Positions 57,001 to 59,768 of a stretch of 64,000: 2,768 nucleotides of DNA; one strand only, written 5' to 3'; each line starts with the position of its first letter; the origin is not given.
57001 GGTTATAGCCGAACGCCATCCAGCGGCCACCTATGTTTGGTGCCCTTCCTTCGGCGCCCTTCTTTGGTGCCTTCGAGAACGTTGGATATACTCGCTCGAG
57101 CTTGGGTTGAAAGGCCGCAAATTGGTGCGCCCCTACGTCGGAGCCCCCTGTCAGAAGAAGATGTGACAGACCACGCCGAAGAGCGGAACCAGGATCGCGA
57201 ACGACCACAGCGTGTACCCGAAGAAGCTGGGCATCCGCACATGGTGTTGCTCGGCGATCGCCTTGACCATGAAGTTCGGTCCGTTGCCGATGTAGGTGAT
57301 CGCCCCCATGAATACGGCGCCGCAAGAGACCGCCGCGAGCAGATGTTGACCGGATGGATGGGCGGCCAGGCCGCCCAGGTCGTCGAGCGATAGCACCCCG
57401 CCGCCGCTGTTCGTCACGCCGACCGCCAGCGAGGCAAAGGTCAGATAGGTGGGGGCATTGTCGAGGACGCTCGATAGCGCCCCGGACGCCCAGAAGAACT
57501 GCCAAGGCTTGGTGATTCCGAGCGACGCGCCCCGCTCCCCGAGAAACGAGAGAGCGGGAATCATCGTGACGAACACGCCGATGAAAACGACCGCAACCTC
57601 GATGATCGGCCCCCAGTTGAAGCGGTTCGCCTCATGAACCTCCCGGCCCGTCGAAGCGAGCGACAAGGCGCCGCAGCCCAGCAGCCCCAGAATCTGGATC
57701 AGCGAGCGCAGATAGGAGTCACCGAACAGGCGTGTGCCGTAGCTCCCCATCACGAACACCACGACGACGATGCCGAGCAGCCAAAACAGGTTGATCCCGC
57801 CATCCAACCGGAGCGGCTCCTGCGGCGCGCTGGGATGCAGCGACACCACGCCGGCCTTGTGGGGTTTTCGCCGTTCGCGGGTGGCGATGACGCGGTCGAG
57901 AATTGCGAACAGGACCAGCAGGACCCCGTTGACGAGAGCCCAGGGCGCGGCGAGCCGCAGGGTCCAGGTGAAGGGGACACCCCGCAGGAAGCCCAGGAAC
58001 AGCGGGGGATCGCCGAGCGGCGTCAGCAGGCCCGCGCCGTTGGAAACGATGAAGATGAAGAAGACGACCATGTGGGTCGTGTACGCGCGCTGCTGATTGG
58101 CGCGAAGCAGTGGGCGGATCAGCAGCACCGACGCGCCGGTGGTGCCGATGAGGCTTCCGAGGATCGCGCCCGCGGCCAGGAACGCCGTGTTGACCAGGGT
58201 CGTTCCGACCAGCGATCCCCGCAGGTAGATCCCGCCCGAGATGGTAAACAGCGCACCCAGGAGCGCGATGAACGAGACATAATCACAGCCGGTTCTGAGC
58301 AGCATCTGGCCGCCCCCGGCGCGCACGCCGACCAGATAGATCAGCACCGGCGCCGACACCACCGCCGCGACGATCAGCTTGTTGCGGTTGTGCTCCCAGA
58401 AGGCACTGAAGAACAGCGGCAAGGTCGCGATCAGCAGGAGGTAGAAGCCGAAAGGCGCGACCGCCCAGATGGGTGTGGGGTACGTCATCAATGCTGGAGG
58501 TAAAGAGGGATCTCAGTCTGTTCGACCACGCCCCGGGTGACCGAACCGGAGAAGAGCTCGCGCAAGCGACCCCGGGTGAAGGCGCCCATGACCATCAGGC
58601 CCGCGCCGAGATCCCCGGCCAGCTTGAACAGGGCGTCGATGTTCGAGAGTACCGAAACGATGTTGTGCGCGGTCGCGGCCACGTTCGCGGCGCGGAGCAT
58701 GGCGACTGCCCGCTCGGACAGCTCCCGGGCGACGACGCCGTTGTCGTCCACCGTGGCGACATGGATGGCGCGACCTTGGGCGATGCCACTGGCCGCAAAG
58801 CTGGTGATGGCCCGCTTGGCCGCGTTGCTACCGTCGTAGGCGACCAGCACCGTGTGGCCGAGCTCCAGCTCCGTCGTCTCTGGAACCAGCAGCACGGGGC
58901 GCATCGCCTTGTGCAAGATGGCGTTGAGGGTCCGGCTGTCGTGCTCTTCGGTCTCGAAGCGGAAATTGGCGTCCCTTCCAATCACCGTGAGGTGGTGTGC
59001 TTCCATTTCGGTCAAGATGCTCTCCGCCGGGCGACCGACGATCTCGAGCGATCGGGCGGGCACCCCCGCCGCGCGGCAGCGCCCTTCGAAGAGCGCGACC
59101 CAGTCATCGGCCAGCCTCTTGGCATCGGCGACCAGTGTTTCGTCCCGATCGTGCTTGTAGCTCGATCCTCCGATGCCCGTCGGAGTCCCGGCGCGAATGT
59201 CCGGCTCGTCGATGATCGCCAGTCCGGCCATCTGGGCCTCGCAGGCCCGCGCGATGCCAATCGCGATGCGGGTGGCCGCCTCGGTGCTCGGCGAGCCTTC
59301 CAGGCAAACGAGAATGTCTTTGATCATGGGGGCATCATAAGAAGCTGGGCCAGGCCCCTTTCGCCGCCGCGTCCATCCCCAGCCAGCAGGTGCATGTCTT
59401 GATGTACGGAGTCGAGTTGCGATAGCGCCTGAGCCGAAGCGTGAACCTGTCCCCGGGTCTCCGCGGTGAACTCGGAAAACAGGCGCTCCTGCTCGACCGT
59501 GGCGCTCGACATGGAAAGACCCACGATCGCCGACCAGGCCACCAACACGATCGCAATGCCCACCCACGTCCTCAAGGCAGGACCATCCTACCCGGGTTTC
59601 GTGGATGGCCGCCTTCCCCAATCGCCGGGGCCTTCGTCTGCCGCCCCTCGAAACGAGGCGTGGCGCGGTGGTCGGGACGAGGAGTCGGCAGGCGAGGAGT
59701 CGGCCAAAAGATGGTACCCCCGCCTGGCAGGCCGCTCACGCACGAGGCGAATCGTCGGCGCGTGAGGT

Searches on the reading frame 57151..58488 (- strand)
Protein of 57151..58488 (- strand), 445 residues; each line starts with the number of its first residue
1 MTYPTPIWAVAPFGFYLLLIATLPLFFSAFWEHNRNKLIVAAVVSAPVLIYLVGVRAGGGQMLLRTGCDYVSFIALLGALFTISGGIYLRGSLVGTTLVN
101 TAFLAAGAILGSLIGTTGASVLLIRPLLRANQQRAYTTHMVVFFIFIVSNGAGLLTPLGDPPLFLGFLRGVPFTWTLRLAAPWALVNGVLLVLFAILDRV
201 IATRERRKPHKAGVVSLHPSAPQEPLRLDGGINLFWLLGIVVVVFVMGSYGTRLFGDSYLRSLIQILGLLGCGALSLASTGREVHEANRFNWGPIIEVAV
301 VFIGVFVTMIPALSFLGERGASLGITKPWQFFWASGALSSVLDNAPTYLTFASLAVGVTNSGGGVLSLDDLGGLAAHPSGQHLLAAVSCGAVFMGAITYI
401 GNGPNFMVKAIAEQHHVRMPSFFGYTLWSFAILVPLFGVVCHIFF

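Call 73: search_protein_families(library=pfam, proteins=[window:57151-58488:-], max_evalue=0.00001)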
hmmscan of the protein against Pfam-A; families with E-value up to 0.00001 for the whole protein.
window:57151-58488:- (445 aa): 2 families
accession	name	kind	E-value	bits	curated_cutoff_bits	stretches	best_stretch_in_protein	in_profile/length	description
PF16980.11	CitMHS_2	-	2.6e-147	491.6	25.7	1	5-445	4-448/448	Putative citrate transport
PF03600.22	CitMHS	-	1e-07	31.9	31.9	1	102-367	82-325/336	Citrate transporter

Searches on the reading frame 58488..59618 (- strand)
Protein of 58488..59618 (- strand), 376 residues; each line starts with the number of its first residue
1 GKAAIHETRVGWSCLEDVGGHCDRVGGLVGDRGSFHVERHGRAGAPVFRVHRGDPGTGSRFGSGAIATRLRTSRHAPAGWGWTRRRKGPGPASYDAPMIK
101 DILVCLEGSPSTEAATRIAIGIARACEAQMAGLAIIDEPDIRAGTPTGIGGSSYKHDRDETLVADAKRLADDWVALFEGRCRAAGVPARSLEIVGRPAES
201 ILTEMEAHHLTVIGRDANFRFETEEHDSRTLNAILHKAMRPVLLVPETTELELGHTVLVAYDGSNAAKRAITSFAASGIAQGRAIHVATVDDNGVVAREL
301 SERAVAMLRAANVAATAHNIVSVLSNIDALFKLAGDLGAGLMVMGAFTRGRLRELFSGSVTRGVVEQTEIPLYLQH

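Call 73: search_protein_families(library=pfam, proteins=[window:58488-59618:-], max_evalue=0.00001)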
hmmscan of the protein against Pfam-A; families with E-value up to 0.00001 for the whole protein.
window:58488-59618:- (376 aa): 1 family
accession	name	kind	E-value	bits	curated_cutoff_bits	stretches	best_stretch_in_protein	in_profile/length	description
PF00582.32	Usp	-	4e-17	63.5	24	2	256-372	4-137/141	Universal stress protein family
